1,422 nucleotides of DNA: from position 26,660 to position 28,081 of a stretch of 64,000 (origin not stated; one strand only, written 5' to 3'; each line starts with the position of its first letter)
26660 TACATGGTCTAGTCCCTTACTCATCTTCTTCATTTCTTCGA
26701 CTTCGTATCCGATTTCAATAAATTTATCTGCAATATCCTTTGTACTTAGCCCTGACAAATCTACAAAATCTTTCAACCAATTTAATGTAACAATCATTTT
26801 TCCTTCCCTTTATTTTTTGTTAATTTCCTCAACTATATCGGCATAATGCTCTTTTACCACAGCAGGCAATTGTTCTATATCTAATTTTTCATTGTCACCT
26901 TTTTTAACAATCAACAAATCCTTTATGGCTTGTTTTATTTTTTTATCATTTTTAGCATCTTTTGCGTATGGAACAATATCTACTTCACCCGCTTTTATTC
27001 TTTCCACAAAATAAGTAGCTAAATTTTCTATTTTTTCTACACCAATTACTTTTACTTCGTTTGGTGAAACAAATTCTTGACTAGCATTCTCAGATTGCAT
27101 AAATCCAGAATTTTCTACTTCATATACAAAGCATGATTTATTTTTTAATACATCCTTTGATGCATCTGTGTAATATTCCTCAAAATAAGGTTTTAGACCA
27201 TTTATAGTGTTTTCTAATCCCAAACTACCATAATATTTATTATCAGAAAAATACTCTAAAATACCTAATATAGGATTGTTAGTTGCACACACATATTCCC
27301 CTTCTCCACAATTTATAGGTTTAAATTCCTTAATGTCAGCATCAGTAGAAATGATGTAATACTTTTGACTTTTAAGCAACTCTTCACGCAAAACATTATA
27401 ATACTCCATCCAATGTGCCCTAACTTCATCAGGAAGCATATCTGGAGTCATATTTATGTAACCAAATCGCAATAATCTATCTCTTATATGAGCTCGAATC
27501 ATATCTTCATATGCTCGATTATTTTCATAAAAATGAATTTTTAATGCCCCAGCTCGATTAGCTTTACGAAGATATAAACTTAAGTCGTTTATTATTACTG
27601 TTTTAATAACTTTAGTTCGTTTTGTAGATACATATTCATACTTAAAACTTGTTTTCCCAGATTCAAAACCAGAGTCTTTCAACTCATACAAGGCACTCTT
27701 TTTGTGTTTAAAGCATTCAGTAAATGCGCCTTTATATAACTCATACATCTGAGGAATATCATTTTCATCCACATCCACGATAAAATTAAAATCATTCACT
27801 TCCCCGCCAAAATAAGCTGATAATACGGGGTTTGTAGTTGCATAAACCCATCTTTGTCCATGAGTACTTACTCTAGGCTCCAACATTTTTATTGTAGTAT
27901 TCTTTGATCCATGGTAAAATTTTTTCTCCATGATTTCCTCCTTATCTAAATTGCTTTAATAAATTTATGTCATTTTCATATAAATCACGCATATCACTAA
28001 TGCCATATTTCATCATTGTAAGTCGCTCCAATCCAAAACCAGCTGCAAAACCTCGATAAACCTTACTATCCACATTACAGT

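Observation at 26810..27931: Unknown duplicated-domain gene inserted between pheS and pheT, under Phe T-box control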

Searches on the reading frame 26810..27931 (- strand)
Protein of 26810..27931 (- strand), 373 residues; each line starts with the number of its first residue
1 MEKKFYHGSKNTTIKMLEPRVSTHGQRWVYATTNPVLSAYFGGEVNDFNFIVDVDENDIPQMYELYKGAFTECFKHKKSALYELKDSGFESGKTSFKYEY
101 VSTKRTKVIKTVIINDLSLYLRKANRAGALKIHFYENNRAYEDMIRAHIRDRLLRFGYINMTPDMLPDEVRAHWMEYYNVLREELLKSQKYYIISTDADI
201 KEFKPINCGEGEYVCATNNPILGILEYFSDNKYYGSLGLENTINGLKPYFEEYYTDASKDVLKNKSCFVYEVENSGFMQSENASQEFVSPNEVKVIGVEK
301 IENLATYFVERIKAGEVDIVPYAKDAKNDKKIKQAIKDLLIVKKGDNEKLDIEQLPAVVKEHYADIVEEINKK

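Call 5: search_protein_families(library=pfam, proteins=[window:26810-27931:-], max_evalue=10)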
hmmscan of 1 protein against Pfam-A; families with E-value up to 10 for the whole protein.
window:26810-27931:- (373 aa): 1 family
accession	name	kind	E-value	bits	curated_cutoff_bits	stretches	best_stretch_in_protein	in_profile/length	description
PF21820.2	DUF6886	-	1.4e-06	28.5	27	1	261-309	82-130/164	Family of unknown function (DUF6886)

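Call 6: search_protein_families(library=ncbifam, proteins=[window:26810-27931:-], max_evalue=10)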
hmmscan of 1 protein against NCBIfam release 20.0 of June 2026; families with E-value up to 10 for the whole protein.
window:26810-27931:- (373 aa): 0 families

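Call 9: search_protein_families(library=padloc, proteins=[window:26810-27931:-], max_evalue=10)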
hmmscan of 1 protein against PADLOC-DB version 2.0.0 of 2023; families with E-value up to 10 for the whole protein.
window:26810-27931:- (373 aa): 0 families

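Call 10: search_protein_families(library=phrogs, proteins=[window:26810-27931:-], max_evalue=10)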
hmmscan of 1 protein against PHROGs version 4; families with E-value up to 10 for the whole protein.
window:26810-27931:- (373 aa): 1 family
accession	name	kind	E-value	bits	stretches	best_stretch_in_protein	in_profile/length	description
phrog_35940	-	unknown function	0.32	12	1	298-332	9-44/75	-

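Call 11: find_homologous_proteins(query=window:26810-27931:-, max_evalue=0.001)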
Query window:26810-27931:- (373 aa): 3 proteins with E <= 0.001 among 2963 candidates.
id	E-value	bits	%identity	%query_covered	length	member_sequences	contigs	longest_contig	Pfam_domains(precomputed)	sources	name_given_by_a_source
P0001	6.9e-248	839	100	100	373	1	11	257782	PF21820.3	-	-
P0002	1.2e-141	490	72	83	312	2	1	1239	PF21820.3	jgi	jgi:hypothetical protein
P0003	5.8e-92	327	43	99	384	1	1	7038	PF21820.3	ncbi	-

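Call 12: search_solved_structures(query=window:26810-27931:-, max_evalue=10)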
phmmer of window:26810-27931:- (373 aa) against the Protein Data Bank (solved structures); distinct sequences matched with E-value up to 10: 4.
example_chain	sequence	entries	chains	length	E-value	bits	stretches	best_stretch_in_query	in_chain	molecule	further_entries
4wxd_A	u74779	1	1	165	1.7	10.8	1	7-67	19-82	Methylated-DNA--protein-cysteine methyltransferase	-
4wxc_A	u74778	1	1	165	1.7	10.8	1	7-67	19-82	Methylated-DNA--protein-cysteine methyltransferase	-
4bhb_A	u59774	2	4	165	1.7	10.8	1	7-67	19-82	METHYLATED-DNA--PROTEIN-CYSTEINE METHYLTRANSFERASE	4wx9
4bhc_A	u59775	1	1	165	2.7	10.1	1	7-67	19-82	METHYLATED-DNA--PROTEIN-CYSTEINE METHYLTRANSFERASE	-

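Call 14: find_encoding_contigs(protein=P0003, flank=8000)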
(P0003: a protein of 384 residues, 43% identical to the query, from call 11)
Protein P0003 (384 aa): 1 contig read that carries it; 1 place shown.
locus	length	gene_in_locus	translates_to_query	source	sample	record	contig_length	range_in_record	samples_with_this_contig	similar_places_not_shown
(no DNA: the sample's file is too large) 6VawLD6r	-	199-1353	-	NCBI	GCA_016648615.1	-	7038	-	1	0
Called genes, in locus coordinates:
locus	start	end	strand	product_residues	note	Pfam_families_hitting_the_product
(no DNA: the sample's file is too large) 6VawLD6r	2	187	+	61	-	?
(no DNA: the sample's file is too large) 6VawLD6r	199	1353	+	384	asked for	PF21820:DUF6886 (faint)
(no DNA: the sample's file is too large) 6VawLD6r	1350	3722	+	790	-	PF01588:tRNA_bind, PF03483:B3_4, PF03484:B5, PF17759:tRNA_synthFbeta, PF03147:FDX-ACB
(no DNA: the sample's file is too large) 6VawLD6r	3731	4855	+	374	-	PF00266:Aminotran_5, PF00155:Aminotran_1_2 (weak)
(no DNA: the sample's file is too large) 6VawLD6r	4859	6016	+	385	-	PF22025:ThiI_fer, PF02926:THUMP, PF01171:ATP_bind_3 (faint), PF02568:ThiI, PF06508:QueC (weak)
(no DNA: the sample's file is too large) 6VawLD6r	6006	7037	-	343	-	?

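Call 15: find_encoding_contigs(protein=P0002, flank=8000)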
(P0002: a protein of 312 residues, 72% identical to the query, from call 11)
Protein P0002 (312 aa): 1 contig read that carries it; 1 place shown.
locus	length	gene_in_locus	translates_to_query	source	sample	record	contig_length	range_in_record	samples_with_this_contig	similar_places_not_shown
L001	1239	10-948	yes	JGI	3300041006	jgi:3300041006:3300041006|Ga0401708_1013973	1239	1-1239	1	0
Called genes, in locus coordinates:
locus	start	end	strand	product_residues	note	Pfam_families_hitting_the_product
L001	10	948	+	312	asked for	PF21820:DUF6886 (faint)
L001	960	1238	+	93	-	?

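Call 18: find_related_loci(query=A1, collection=genome_contigs, flank=8000)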
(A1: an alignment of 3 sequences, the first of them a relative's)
Query A1 (373 aa) in genome_contigs; peptide patterns used: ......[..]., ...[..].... (x = any residue, [..] = any of these).
67 stretches matched a pattern; 8 encode a relative of the query (tblastn E <= 1e-3); 8 distinct loci.
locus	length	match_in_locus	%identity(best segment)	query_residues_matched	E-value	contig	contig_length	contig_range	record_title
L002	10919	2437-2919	38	5-340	9e-30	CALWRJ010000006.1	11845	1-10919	MAG: uncultured Clostridia bacterium isolate E08__bin294 genome assembly, contig: E08__k127_4298981, whole genome shotgu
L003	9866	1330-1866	38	5-370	3e-29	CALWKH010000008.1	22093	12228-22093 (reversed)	MAG: uncultured Clostridia bacterium isolate BRZ_BP__bin13 genome assembly, contig: BRZ_BP__NODE_2987_length_22093_cov_5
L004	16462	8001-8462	35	1-339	6e-22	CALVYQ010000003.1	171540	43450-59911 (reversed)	MAG: uncultured Clostridia bacterium isolate BRZ_GB__bin77 genome assembly, contig: BRZ_GB__NODE_135_length_171540_cov_1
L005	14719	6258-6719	33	1-339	3e-21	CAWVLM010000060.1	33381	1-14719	MAG: Clostridia bacterium isolate metabat2_coassembly_bwa.753 MAG genome assembly, contig: k87_612219, whole genome shot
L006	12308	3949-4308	38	1-305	7e-18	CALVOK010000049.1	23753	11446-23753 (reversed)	MAG: uncultured Clostridia bacterium isolate E03__bin100 genome assembly, contig: E03__k127_218417, whole genome shotgun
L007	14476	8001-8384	36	1-305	3e-17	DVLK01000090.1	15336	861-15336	MAG TPA_asm: Candidatus Caccovivens faecavium isolate ChiW6-1002 ChiW6__C107901_L15336_SRR5512644, whole genome shotgun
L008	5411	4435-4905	33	2-341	4e-16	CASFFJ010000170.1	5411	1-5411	uncultured Christensenella sp. isolate Batch5_idba_bin.461 genome assembly, contig: Batch5_idba_bin.461.fa_k87_21280828,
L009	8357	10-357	37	41-341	7e-16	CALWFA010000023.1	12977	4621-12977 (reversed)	MAG: uncultured Clostridia bacterium isolate BRZ_AR__bin81 genome assembly, contig: BRZ_AR__NODE_5683_length_12977_cov_1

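Call 20: find_encoding_contigs(protein=P0001, flank=6000, max_places=6)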
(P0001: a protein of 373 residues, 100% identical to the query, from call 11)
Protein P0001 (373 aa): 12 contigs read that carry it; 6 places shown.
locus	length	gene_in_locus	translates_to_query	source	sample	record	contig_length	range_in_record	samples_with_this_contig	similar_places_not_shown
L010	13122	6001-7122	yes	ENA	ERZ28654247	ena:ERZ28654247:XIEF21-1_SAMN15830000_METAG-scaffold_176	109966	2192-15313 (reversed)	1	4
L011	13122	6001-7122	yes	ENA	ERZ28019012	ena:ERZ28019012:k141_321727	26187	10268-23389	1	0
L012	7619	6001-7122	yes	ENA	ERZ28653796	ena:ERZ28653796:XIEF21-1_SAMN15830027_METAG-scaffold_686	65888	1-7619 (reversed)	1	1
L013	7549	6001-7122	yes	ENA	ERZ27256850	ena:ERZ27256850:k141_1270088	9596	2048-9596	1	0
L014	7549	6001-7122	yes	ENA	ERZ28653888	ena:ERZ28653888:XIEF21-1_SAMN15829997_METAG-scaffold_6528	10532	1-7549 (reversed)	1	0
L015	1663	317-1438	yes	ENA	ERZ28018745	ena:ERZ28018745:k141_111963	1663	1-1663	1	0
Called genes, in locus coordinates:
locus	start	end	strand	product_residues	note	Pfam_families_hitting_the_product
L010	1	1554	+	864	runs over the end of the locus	PF04760:IF2_N, PF00009:GTP_EFTU, PF00071:Ras, PF01926:MMR_HSR1, PF22042:EF-G_D2, PF11987:IF-2, PF03144:GTP_EFTU_D2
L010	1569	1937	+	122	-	PF02033:RBFA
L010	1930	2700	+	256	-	PF01368:DHH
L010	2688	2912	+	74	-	PF02272:DHHA1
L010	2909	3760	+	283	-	PF01509:TruB_N, PF16198:TruB_C_2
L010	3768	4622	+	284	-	PF01261:AP_endonuc_2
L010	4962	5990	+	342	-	PF02912:Phe_tRNA-synt_N, PF01409:tRNA-synt_2d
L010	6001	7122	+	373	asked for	PF21820:DUF6886 (faint)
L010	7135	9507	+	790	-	PF01409:tRNA-synt_2d (faint), PF01588:tRNA_bind, PF03483:B3_4, PF03484:B5, PF17759:tRNA_synthFbeta, PF03147:FDX-ACB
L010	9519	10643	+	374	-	PF00266:Aminotran_5, PF00155:Aminotran_1_2 (weak), PF01212:Beta_elim_lyase (weak)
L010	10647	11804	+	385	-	PF22025:ThiI_fer, PF01171:ATP_bind_3 (faint), PF06508:QueC (faint), PF02926:THUMP, PF02568:ThiI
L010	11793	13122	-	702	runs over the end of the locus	PF00912:Transgly, PF00905:Transpeptidase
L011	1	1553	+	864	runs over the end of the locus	PF04760:IF2_N, PF00009:GTP_EFTU, PF00071:Ras, PF01926:MMR_HSR1, PF22042:EF-G_D2, PF11987:IF-2, PF03144:GTP_EFTU_D2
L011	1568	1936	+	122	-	PF02033:RBFA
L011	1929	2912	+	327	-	PF01368:DHH, PF02272:DHHA1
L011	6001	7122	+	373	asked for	PF21820:DUF6886 (faint)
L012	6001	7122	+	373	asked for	PF21820:DUF6886 (faint)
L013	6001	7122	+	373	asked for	PF21820:DUF6886 (faint)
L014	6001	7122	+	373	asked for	PF21820:DUF6886 (faint)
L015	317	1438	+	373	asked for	PF21820:DUF6886 (faint)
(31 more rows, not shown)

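Call 24: predict_structure(alignment_id=A1)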
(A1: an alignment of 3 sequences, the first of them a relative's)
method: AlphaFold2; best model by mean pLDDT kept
length: 373 residues; sequences in the alignment: 3
mean_pLDDT: 73.8   pTM: 0.54
mean pLDDT of the five models: 73.8, 68.3, 67.7, 66.4, 60.9
residues with pLDDT >= 90: 75; 70-90: 163; 50-70: 89; < 50: 46
segments of 3 or more residues with pLDDT < 50: 230-258, 317-328
pLDDT, mean of each block of 10 residues (from residue 1): 84 86 65 87 73 84 89 87 91 70 92 92 92 90 89 67 78 89 75 87 81 79 63 29 32 41 78 79 66 92 78 53 43 56 63 59 70 74
secondary structure, 60 per line:
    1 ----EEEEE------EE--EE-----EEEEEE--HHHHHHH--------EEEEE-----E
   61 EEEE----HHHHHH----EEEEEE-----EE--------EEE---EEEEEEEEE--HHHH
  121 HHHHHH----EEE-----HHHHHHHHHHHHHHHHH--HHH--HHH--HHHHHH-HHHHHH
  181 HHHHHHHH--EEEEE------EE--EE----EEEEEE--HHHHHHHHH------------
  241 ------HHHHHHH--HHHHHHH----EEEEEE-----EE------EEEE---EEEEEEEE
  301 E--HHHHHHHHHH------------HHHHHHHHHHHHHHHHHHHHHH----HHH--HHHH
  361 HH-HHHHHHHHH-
elements in order: E5-9 E27-32 H35-41 E50-54 E60-64 H69-74 E79-84 E100-102 E106-114 H117-126 E131-133 H139-155 H168-173 H175-188 E191-195 E212-217 H220-228 H247-253 H256-262 E267-272 E286-289 E293-301 H304-313 H326-347 H357-362 H364-372

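Call 25: search_protein_representatives(alignment_id=A1)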
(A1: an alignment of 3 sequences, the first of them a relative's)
Query: 3 sequences, 374 profile positions. Proteins with E-value up to 0.001 (for the whole library): 429; up to 1e-10: 159; up to 1e-30: 15. The best 150 are listed.
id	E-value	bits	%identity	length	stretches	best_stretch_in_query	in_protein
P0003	5.8e-206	700.2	-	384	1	2-373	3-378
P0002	1.8e-176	603.1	-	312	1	62-373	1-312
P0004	3.7e-73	263.1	-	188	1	1-184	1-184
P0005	5.6e-40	153.9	-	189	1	1-183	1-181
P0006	1.8e-36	142.4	-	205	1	5-160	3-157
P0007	1.9e-36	142.3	-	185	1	6-161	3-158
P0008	3.2e-36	141.6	-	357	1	3-362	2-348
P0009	7.2e-36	140.4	-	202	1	3-192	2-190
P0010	4.1e-35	137.9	-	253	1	5-163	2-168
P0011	7.6e-35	137.0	-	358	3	2-164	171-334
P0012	9.8e-35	136.7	-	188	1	5-187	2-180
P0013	1.0e-34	136.6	-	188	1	5-158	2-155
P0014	2.2e-34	135.5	-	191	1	3-163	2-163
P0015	2.6e-34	135.3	-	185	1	5-160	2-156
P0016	1.4e-31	126.2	-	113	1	263-374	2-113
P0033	2.7e-23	99.0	-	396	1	5-161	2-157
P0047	2.3e-19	86.0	-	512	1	5-135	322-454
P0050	5.1e-19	84.9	-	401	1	5-152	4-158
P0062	5.8e-18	81.5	-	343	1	4-138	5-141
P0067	7.8e-17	77.7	-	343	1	4-138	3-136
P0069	8.7e-17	77.6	-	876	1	5-140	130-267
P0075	3.3e-16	75.7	-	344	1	1-140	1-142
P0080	1.4e-15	73.7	-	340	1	5-135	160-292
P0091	1.4e-14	70.4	-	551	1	5-135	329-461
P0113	4.0e-13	65.6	-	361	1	4-141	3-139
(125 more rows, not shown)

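Call 28: fold_search(model_id=the predicted structure, library=pdb)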
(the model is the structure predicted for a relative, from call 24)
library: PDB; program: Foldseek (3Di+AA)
matches with E <= 10: 306; with E <= 0.001: 0
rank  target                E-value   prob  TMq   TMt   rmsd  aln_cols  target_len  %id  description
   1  9iaf                  1.9e-02  0.96  0.18  0.41  10.0       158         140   11  Crystal structure of Arr in complex with Rifampicin and Chr-16 (released 2025-12-17)
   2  2hw2                  3.0e-02  0.90  0.17  0.40  10.2       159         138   12  Crystal structure of Rifampin ADP-ribosyl transferase in complex with Rifampin (released 2007-07-31)
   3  9iba                  4.9e-02  0.80  0.17  0.37  10.1       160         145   11  Crystal structure of Arr-2 in complex with Rifampicin (released 2025-12-17)
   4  8fnd_A                2.9e-01  0.07  0.10  0.13  19.5       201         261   11  Structure of E138K HIV-1 intasome with Dolutegravir bound (released 2023-08-09)
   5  8fnm_A                2.9e-01  0.07  0.10  0.13  19.1       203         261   11  Structure of G140A/Q148K HIV-1 intasome with Dolutegravir bound (released 2023-08-09)
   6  8fng_A                3.6e-01  0.06  0.10  0.12  19.6       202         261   11  Structure of G140A HIV-1 intasome with Dolutegravir bound (released 2023-08-09)
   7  8fnn_A                3.8e-01  0.09  0.09  0.12  18.6       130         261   12  Structure of E138K/G140A/Q148K HIV-1 intasome with Dolutegravir bound (released 2023-08-09)
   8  8fvy_X                4.5e-01  0.06  0.08  0.15  13.1       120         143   15  40S subunit of the Giardia lamblia 80S ribosome (released 2024-01-24)
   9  9cxh_B                4.8e-01  0.02  0.09  0.07  25.2       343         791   10  Structure of PDE6C in complex with the rod inhibitory p gamma subunit in the presence of cGMP (released 2024-12-18)
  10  8glv_6W               4.8e-01  0.01  0.08  0.06  24.4       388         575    8  96-nm repeat unit of doublet microtubules from Chlamydomonas reinhardtii flagella (released 2023-05-31)
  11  6v8i_AB               5.4e-01  0.05  0.10  0.17  19.9       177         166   10  Composite atomic model of the Staphylococcus aureus phage 80alpha baseplate (released 2020-03-04)
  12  8glv_6V               5.7e-01  0.01  0.07  0.05  23.5       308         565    9  96-nm repeat unit of doublet microtubules from Chlamydomonas reinhardtii flagella (released 2023-05-31)
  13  8fnp_A                6.0e-01  0.08  0.09  0.13  18.8       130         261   13  Structure of E138K/G140S/Q148H HIV-1 intasome with Dolutegravir bound (released 2023-08-09)
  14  8glv_6T               6.4e-01  0.01  0.08  0.06  23.7       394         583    8  96-nm repeat unit of doublet microtubules from Chlamydomonas reinhardtii flagella (released 2023-05-31)
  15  9nk2                  7.2e-01  0.08  0.07  0.15  14.0        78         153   12  Prenylated-FMN maturase PhdC from Mycolicibacterium fortuitum bound to prenylated flavin mononucleotide (released 2026-02-18)
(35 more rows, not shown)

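Call 45: search_protein_families(library=pfam, proteins=[P0033, P0047, P0050, P0062, P0069, P0067, P0075, P0080, P0091, P0113], max_evalue=0.01)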
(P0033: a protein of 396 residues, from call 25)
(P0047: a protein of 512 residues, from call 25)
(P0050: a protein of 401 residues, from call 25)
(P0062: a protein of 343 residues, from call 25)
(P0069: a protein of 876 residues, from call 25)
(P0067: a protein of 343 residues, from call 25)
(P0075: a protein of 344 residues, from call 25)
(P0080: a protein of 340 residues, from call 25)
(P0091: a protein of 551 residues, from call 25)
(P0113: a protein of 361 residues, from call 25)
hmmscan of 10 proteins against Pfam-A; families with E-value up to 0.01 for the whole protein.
P0033 (396 aa): 1 family
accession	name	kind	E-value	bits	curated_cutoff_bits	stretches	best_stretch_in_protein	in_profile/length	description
PF03853.21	YjeF_N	-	5.3e-39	134.3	24.9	1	212-375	3-169/169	YjeF-related protein N-terminus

P0047 (512 aa): 0 families

P0050 (401 aa): 0 families

P0062 (343 aa): 0 families

P0069 (876 aa): 10 families
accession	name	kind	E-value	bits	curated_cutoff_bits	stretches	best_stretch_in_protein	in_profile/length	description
PF13173.12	AAA_14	-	5.4e-05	23.7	27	1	381-434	3-57/129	AAA domain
PF00004.35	AAA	-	0.00022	22.1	21.2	1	383-437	1-55/131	ATPase family associated with various cellular activities (AAA)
PF13238.12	AAA_18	-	0.00023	22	29.4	1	384-451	2-67/128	AAA domain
PF20223.3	DUF6582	-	0.00045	20.9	27.3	1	816-847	22-53/83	Family of unknown function (DUF6582)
PF13671.12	AAA_33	-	0.00062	20.5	27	1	383-432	2-40/143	AAA domain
PF01202.28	SKI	-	0.00089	19.8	22.1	1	390-431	2-42/159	Shikimate kinase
PF13401.12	AAA_22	-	0.0013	19.4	27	1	381-438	6-67/130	AAA domain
PF13191.12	AAA_16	-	0.0016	19.4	32.6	1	377-416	21-63/167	AAA ATPase domain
PF00931.28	NB-ARC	-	0.0031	17.3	23.5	1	373-405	11-43/248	NB-ARC domain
PF20720.3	nSTAND3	-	0.0046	17.1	27.2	0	381-421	18-61/155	Novel STAND NTPase 3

P0067 (343 aa): 1 family
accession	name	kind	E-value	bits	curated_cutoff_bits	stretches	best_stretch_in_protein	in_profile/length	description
PF04229.20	GrpB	-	2e-21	77.2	25.5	1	195-337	5-154/159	GrpB protein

P0075 (344 aa): 0 families

P0080 (340 aa): 4 families
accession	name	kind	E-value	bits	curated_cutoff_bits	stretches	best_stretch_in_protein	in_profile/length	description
PF13302.13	Acetyltransf_3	-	1.2e-14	55.7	25.4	1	4-136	3-138/138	Acetyltransferase (GNAT) domain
PF13420.13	Acetyltransf_4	-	3.2e-08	34.2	24.3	1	24-147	23-146/155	Acetyltransferase (GNAT) domain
PF00583.31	Acetyltransf_1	-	2.5e-07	31.4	20.7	1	31-135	14-116/116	Acetyltransferase (GNAT) family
PF08445.16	FR47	-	5.8e-05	23.4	22.1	1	74-139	18-81/86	FR47-like protein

P0091 (551 aa): 0 families

P0113 (361 aa): 3 families
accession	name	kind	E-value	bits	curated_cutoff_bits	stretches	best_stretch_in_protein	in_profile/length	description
PF13238.12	AAA_18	-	0.00074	20.4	29.4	1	193-257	1-65/128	AAA domain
PF01202.28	SKI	-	0.0032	18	22.1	1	199-235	1-37/159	Shikimate kinase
PF01712.25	dNK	-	0.0044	17.2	27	0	193-220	1-28/203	Deoxynucleoside kinase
